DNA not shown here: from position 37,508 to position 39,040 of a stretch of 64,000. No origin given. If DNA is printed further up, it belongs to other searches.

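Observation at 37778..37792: TyrRS with both histidines of the HIGH motif replaced (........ instead of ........)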

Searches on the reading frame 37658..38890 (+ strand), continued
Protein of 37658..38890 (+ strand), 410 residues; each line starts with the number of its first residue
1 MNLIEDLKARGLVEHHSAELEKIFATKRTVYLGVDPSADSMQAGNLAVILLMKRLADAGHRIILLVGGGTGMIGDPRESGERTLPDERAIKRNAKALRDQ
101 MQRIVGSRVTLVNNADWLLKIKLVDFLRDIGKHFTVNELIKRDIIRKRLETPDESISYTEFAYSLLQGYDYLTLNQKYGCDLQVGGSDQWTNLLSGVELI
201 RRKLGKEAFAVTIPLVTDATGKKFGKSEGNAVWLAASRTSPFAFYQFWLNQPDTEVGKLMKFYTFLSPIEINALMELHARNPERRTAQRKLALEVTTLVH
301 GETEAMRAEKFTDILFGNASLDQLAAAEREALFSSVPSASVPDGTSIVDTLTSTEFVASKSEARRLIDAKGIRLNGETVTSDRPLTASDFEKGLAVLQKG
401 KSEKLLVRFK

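Call 43: find_homologous_proteins(query=L026:4001-5263:+)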
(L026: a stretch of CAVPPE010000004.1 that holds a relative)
Query L026:4001-5263:+ (421 aa): 8000 proteins with E <= 0.001 among 8000 candidates; the best 120 are listed.
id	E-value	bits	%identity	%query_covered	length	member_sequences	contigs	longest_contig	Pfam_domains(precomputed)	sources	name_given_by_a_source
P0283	5.5e-280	946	100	100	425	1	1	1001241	PF22421.2,PF00579.32,PF01479.31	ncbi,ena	-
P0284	6.0e-218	742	75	100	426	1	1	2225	PF22421.2,PF00579.32,PF01479.31,PF16714.11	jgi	jgi:tyrosyl-tRNA synthetase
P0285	1.5e-217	741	75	100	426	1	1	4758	PF22421.2,PF00579.32,PF01479.31,PF16714.11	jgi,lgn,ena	-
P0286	2.1e-217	740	75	100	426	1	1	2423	PF22421.2,PF00579.32,PF16714.11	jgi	-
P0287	2.4e-217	740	75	100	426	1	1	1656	PF22421.2,PF00579.32,PF01479.31,PF16714.11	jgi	-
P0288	1.0e-216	738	75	100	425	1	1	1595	PF22421.2,PF00579.32,PF01479.31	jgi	jgi:tyrosyl-tRNA synthetase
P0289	1.5e-216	737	75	100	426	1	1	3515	PF22421.2,PF00579.32,PF01479.31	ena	-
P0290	1.7e-216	737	75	100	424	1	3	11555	PF22421.2,PF00579.32,PF01479.31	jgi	-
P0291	2.1e-216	737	77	100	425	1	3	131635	PF22421.2,PF00579.32,PF01479.31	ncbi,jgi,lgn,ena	-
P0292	3.8e-216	736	75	100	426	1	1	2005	PF22421.2,PF00579.32,PF01479.31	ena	-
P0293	4.0e-216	736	76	100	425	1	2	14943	PF22421.2,PF00579.32,PF01479.31,PF16714.11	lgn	-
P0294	6.0e-216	735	75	100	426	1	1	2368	PF22421.2,PF00579.32,PF01479.31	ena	-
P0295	6.9e-216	735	74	100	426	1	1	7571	PF22421.2,PF00579.32,PF01479.31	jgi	jgi:tyrosyl-tRNA synthetase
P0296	9.3e-216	735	74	100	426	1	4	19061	PF22421.2,PF00579.32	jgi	jgi:tyrosyl-tRNA synthetase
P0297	1.2e-215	734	76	100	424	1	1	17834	PF22421.2,PF00579.32,PF01479.31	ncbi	ncbi:MAG: tyrosine--tRNA ligase [Anaerolineales bacterium]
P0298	1.2e-215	734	76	100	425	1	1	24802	PF22421.2,PF00579.32,PF01479.31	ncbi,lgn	-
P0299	2.3e-215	733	76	100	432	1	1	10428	PF22421.2,PF00579.32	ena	-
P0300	5.0e-215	732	75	100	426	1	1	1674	PF22421.2,PF00579.32,PF01479.31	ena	-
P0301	1.4e-213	728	74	100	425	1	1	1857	PF22421.2,PF00579.32,PF01479.31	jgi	jgi:tyrosyl-tRNA synthetase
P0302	1.8e-213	727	76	100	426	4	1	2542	PF22421.2,PF00579.32,PF01479.31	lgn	-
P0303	2.4e-213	727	75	100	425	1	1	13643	PF22421.2,PF00579.32,PF01479.31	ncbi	-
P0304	2.6e-213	727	74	100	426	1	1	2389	PF22421.2,PF00579.32,PF01479.31,PF16714.11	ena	-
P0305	2.7e-213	727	74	100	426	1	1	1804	PF22421.2,PF00579.32,PF01479.31,PF16714.11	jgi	jgi:tyrosyl-tRNA synthetase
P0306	4.2e-213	726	75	100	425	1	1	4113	PF22421.2,PF00579.32,PF01479.31,PF16714.11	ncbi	-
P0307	1.1e-212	725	75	100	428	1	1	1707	PF22421.2,PF00579.32,PF01479.31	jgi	jgi:tyrosyl-tRNA synthetase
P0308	1.6e-212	724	74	100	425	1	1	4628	PF22421.2,PF00579.32,PF01479.31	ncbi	-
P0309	2.9e-212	723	75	100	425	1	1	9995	PF22421.2,PF00579.32,PF01479.31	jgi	jgi:tyrosyl-tRNA synthetase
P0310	3.2e-212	723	74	100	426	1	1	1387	PF22421.2,PF00579.32,PF01479.31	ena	-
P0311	3.5e-212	723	75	100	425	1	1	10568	PF22421.2,PF00579.32,PF01479.31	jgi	jgi:tyrosyl-tRNA synthetase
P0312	4.1e-212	723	74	100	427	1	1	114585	PF22421.2,PF00579.32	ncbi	ncbi:MAG: tyrosine--tRNA ligase [Anaerolineae bacterium]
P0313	8.2e-212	722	73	100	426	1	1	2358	PF22421.2,PF00579.32,PF16714.11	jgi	jgi:tyrosyl-tRNA synthetase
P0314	9.6e-212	721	75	100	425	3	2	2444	PF22421.2,PF00579.32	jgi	jgi:tyrosyl-tRNA synthetase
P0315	9.9e-212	721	74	100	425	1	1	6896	PF22421.2,PF00579.32,PF01479.31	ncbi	-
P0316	2.0e-210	717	73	100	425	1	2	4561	PF22421.2,PF00579.32,PF01479.31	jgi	jgi:tyrosyl-tRNA synthetase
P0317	1.6e-209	714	72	100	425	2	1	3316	PF22421.2,PF00579.32,PF01479.31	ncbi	-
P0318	1.7e-209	714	72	100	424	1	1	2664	PF22421.2,PF00579.32,PF01479.31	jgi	jgi:tyrosyl-tRNA synthetase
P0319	1.7e-209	714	72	100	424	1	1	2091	PF22421.2,PF00579.32,PF01479.31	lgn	-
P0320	2.3e-209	714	74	100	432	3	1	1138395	PF22421.2,PF00579.32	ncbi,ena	-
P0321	5.1e-209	712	75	100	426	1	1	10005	PF22421.2,PF00579.32,PF01479.31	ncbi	-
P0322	1.6e-208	711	73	100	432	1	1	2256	PF22421.2,PF00579.32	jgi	jgi:tyrosyl-tRNA synthetase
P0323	1.7e-208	711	75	100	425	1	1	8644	PF22421.2,PF00579.32,PF01479.31,PF16714.11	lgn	-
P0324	1.8e-208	711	73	100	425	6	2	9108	PF22421.2,PF00579.32,PF01479.31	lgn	-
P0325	4.8e-208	709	73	100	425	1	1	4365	PF22421.2,PF00579.32,PF01479.31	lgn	-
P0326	7.2e-208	709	73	100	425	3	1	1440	PF22421.2,PF00579.32,PF01479.31,PF16714.11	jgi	jgi:tyrosyl-tRNA synthetase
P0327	8.4e-208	708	75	100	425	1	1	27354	PF22421.2,PF00579.32,PF01479.31,PF16714.11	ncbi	-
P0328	9.1e-208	708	73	100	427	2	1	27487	PF22421.2,PF00579.32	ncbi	-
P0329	9.9e-208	708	71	100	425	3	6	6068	PF22421.2,PF00579.32,PF01479.31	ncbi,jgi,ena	-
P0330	1.0e-207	708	72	100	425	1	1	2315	PF22421.2,PF00579.32,PF01479.31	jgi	jgi:tyrosyl-tRNA synthetase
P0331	1.0e-207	708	72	100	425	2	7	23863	PF22421.2,PF00579.32,PF01479.31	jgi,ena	jgi:tyrosyl-tRNA synthetase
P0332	1.8e-207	707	73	100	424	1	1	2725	PF22421.2,PF00579.32,PF01479.31,PF16714.11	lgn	-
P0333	1.9e-207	707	75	100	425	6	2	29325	PF22421.2,PF00579.32,PF01479.31,PF16714.11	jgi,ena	-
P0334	2.0e-207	707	72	100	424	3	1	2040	PF22421.2,PF00579.32,PF01479.31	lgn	-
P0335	2.0e-207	707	71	100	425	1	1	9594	PF22421.2,PF00579.32,PF01479.31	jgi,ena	-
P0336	2.2e-207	707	73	100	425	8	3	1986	PF22421.2,PF00579.32,PF01479.31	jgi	-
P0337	3.8e-207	706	74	100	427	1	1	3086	PF22421.2,PF00579.32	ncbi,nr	ncbi:MAG: tyrosine--tRNA ligase [Anaerolineae bacterium]|nr:tyrosine--tRNA ligase [Anaerolineae bact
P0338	5.9e-207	706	72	100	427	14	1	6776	PF22421.2,PF00579.32,PF01479.31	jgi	jgi:tyrosyl-tRNA synthetase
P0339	8.7e-207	705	73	100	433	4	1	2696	PF22421.2,PF00579.32,PF01479.31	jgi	jgi:tyrosyl-tRNA synthetase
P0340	1.3e-206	705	72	100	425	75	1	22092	PF22421.2,PF00579.32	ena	-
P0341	1.7e-206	704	73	100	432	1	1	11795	PF22421.2,PF00579.32,PF01479.31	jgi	jgi:tyrosyl-tRNA synthetase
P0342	1.8e-206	704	74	100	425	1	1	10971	PF22421.2,PF00579.32,PF01479.31,PF16714.11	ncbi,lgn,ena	-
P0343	1.9e-206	704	72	100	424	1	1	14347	PF22421.2,PF00579.32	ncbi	-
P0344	2.2e-206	704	73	100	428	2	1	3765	PF22421.2,PF00579.32,PF01479.31,PF16714.11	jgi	jgi:tyrosyl-tRNA synthetase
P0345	2.5e-206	704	72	100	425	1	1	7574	PF22421.2,PF00579.32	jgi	-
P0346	4.1e-206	703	72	100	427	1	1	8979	PF22421.2,PF00579.32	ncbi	ncbi:MAG: tyrosine--tRNA ligase [Anaerolineae bacterium]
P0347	6.5e-206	702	73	100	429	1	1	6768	PF22421.2,PF00579.32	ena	-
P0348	9.8e-206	702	71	100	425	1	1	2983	PF22421.2,PF00579.32,PF01479.31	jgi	jgi:tyrosyl-tRNA synthetase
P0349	9.9e-206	702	-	-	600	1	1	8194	PF22421.2,PF00579.32,PF01479.31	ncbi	-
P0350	1.3e-205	701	72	100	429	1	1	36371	PF22421.2,PF00579.32,PF01479.31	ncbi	-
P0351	1.9e-205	701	74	100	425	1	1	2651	PF22421.2,PF00579.32,PF01479.31,PF16714.11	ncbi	ncbi:MAG: tyrosine--tRNA ligase [Anaerolineae bacterium]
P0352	1.9e-205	701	73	100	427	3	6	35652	PF22421.2,PF00579.32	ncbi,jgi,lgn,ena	-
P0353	1.9e-205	701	71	100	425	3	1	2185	PF22421.2,PF00579.32,PF01479.31,PF16714.11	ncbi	-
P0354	2.1e-205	701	73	100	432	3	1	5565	PF22421.2,PF00579.32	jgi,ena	-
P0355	2.4e-205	700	72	100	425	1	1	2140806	PF22421.2,PF00579.32,PF01479.31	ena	-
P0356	2.5e-205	700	72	100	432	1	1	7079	PF22421.2,PF00579.32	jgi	jgi:tyrosyl-tRNA synthetase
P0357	2.6e-205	700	72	100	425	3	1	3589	PF22421.2,PF00579.32,PF01479.31,PF16714.11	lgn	-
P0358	2.7e-205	700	72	100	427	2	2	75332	PF22421.2,PF00579.32,PF01479.31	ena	-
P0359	2.7e-205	700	73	100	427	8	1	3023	PF22421.2,PF00579.32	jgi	jgi:tyrosyl-tRNA synthetase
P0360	3.2e-205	700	72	100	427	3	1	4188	PF22421.2,PF00579.32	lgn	-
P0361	4.3e-205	700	72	100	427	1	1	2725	PF22421.2,PF00579.32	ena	-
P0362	4.5e-205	699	73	100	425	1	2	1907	PF22421.2,PF00579.32,PF01479.31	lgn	-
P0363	4.7e-205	699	72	100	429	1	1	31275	PF22421.2,PF00579.32,PF01479.31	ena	-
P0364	4.7e-205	699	72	100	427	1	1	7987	PF22421.2,PF00579.32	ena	-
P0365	6.6e-205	699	72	100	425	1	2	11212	PF22421.2,PF00579.32,PF01479.31,PF16714.11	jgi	jgi:tyrosyl-tRNA synthetase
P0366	7.1e-205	699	72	100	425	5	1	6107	PF22421.2,PF00579.32,PF01479.31,PF16714.11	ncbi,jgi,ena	jgi:tyrosyl-tRNA synthetase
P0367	8.5e-205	699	72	100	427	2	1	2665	PF22421.2,PF00579.32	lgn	-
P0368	9.9e-205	698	72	100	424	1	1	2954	PF22421.2,PF00579.32,PF01479.31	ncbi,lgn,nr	ncbi:MAG: tyrosine--tRNA ligase [Anaerolineae bacterium]|nr:tyrosine--tRNA ligase [Anaerolineae bact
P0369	1.4e-204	698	72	100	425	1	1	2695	PF22421.2,PF00579.32,PF01479.31,PF16714.11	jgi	jgi:tyrosyl-tRNA synthetase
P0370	2.1e-204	697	71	100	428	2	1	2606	PF22421.2,PF00579.32,PF01479.31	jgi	jgi:tyrosyl-tRNA synthetase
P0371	2.7e-204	697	72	100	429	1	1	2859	PF22421.2,PF00579.32,PF01479.31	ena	-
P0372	3.3e-204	697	72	100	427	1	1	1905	PF22421.2,PF00579.32,PF01479.31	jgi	jgi:tyrosyl-tRNA synthetase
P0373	3.4e-204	697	73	100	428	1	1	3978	PF22421.2,PF00579.32,PF01479.31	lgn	-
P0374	3.7e-204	696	71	100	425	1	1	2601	PF22421.2,PF00579.32,PF01479.31,PF16714.11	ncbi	-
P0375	6.4e-204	696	72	100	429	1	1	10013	PF22421.2,PF00579.32,PF01479.31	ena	-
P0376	9.5e-204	695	71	100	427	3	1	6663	PF22421.2,PF00579.32,PF01479.31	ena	-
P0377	1.1e-203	695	72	100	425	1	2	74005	PF22421.2,PF00579.32,PF01479.31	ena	-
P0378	1.1e-203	695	73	100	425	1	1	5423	PF22421.2,PF00579.32,PF01479.31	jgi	jgi:tyrosyl-tRNA synthetase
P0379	1.2e-203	695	72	100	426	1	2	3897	PF22421.2,PF00579.32,PF01479.31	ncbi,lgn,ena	-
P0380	1.5e-203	694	71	100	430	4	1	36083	PF22421.2,PF00579.32,PF01479.31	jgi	jgi:tyrosyl-tRNA synthetase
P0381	1.7e-203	694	72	100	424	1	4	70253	PF22421.2,PF00579.32,PF01479.31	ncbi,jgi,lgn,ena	-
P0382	2.0e-203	694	71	100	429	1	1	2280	PF22421.2,PF00579.32,PF01479.31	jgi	-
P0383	3.7e-203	693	73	100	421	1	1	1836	PF22421.2,PF00579.32,PF01479.31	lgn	-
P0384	3.9e-203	693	70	100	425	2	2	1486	PF22421.2,PF00579.32,PF01479.31,PF16714.11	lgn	-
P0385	4.2e-203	693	72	100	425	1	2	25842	PF22421.2,PF00579.32,PF01479.31,PF16714.11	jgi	jgi:tyrosyl-tRNA synthetase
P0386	7.0e-203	692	71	100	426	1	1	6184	PF22421.2,PF00579.32,PF01479.31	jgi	-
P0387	2.3e-202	691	71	100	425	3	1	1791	PF22421.2,PF00579.32,PF01479.31,PF16714.11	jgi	jgi:tyrosyl-tRNA synthetase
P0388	2.5e-202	690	70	100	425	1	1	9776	PF22421.2,PF00579.32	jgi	-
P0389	2.7e-202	690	72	100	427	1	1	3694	PF22421.2,PF00579.32,PF01479.31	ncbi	-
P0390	2.9e-202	690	71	100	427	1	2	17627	PF22421.2,PF00579.32,PF01479.31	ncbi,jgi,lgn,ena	jgi:tyrosyl-tRNA synthetase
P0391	3.3e-202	690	71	100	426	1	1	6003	PF22421.2,PF00579.32,PF01479.31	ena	-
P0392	4.8e-202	690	72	100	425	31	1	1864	PF22421.2,PF00579.32,PF01479.31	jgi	jgi:tyrosyl-tRNA synthetase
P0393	5.2e-202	689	71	100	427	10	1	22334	PF22421.2,PF00579.32,PF01479.31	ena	-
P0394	6.9e-202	689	70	100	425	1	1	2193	PF22421.2,PF00579.32,PF01479.31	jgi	jgi:tyrosyl-tRNA synthetase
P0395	9.4e-202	689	71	100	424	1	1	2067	PF22421.2,PF00579.32,PF01479.31,PF16714.11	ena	-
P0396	1.1e-201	688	70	100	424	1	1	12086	PF22421.2,PF00579.32,PF01479.31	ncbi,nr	ncbi:MAG TPA: tyrosine--tRNA ligase [Roseiflexaceae bacterium]|nr:tyrosine--tRNA ligase [Roseiflexac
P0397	1.1e-201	688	70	100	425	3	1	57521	PF22421.2,PF00579.32,PF01479.31,PF16714.11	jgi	-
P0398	1.3e-201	688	72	100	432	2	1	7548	PF22421.2,PF00579.32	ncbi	-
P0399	1.8e-201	688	72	100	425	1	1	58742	PF22421.2,PF00579.32,PF01479.31,PF16714.11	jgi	-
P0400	1.8e-201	688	70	100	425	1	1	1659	PF22421.2,PF00579.32,PF01479.31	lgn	-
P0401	2.0e-201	687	70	100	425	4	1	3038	PF22421.2,PF00579.32,PF01479.31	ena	-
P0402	2.4e-201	687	70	100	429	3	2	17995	PF22421.2,PF00579.32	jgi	-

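Call 48: search_solved_structures(query=L068:4001-5245:+, show_alignments=1, max_evalue=1e-60)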
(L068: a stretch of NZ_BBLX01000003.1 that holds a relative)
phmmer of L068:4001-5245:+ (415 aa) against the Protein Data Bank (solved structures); distinct sequences matched with E-value up to 1e-60: 20.
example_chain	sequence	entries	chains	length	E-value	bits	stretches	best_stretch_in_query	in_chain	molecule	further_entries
2jan_A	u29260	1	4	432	1.6e-151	508.4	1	2-412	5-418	TYROSYL-TRNA SYNTHETASE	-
2ts1_A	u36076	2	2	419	2.4e-139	468.2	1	2-415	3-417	TYROSYL-TRNA SYNTHETASE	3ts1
6hb5_A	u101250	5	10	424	1.8e-125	422.6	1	2-411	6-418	Tyrosine--tRNA ligase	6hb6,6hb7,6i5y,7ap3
1tyd_E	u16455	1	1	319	6.2e-120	404.3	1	2-314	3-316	TYROSYL-tRNA SYNTHETASE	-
4oud_A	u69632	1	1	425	6.6e-120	404.2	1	2-411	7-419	Tyrosyl-tRNA synthetase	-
1tyc_A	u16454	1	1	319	8.3e-120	403.9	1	2-314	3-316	TYROSYL-tRNA SYNTHETASE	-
1tya_E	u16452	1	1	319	8.5e-120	403.8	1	2-314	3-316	TYROSYL-tRNA SYNTHETASE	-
4ts1_A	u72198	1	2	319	1.1e-119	403.5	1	2-314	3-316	TYROSYL-tRNA SYNTHETASE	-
1tyb_E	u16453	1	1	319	1.2e-119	403.4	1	2-314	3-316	TYROSYL-tRNA SYNTHETASE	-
6otj_A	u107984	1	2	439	6e-119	401.1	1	3-411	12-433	Tyrosine--tRNA ligase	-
1jii_A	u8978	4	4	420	5.5e-118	397.9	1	2-411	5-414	tyrosyl-tRNA synthetase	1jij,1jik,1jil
1vbm_A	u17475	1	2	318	3.3e-112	378.8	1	2-313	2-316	Tyrosyl-tRNA synthetase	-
1x8x_A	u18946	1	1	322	3.5e-112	378.8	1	2-313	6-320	Tyrosyl-tRNA synthetase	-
1vbn_A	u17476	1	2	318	5.6e-110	371.5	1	2-313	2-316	Tyrosyl-tRNA synthetase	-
1wq4_A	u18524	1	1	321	5.8e-110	371.5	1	2-313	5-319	Tyrosyl-tRNA synthetase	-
6n0w_A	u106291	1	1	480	1.1e-104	354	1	3-414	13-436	Tyrosine--tRNA ligase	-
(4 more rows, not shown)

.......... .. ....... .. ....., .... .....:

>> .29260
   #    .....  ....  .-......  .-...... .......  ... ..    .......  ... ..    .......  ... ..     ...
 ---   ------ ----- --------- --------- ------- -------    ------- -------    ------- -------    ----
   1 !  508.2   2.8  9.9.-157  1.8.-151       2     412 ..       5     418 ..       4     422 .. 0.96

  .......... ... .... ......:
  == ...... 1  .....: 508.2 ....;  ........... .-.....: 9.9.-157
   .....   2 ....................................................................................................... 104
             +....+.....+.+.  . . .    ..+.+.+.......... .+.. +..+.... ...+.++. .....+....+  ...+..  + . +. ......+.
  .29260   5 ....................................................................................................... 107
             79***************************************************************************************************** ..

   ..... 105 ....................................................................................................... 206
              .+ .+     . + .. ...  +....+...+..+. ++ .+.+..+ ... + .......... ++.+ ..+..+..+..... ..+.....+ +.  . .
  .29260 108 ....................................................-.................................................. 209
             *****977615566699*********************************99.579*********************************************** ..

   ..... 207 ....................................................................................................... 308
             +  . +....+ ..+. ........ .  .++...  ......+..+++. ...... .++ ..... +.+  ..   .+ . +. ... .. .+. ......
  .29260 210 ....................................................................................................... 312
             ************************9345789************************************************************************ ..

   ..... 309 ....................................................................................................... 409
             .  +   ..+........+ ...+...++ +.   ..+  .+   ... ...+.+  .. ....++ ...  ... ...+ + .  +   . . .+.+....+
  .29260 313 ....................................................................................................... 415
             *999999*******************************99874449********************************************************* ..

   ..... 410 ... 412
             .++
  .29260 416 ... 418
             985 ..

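Call 62: predict_structure(alignment_id=A1)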
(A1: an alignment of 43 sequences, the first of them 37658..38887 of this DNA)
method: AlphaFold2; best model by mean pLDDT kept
length: 410 residues; sequences in the alignment: 43
mean_pLDDT: 87.5   pTM: 0.85
mean pLDDT of the five models: 87.5, 87.0, 85.8, 84.5, 83.0
residues with pLDDT >= 90: 237; 70-90: 145; 50-70: 23; < 50: 5
segments of 3 or more residues with pLDDT < 50: none
pLDDT, mean of each block of 10 residues (from residue 1): 91 95 96 86 92 94 77 51 67 86 84 82 78 74 77 73 83 94 93 90 94 89 75 91 94 93 95 94 93 97 95 88 88 91 94 91 94 93 94 91 91
secondary structure, 60 per line:
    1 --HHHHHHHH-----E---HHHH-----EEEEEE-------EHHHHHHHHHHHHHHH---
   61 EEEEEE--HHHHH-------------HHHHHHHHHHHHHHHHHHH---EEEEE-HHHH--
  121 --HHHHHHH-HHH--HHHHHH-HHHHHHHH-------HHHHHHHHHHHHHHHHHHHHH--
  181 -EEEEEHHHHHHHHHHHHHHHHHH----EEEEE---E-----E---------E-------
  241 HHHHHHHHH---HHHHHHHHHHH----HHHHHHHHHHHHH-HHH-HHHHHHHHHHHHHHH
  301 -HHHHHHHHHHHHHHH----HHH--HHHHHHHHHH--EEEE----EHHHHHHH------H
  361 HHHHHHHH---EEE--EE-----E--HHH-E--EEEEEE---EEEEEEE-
elements in order: H3-10 H20-23 E29-34 H43-57 E61-66 H69-73 H87-105 E109-113 H115-118 H123-129 H136-141 H143-150 H158-178 E182-186 H187-204 E209-213 H241-249 H253-263 H268-280 H286-300 H302-316 H326-335 E338-341 H347-353 H360-368 E372-374 E394-399 E403-409
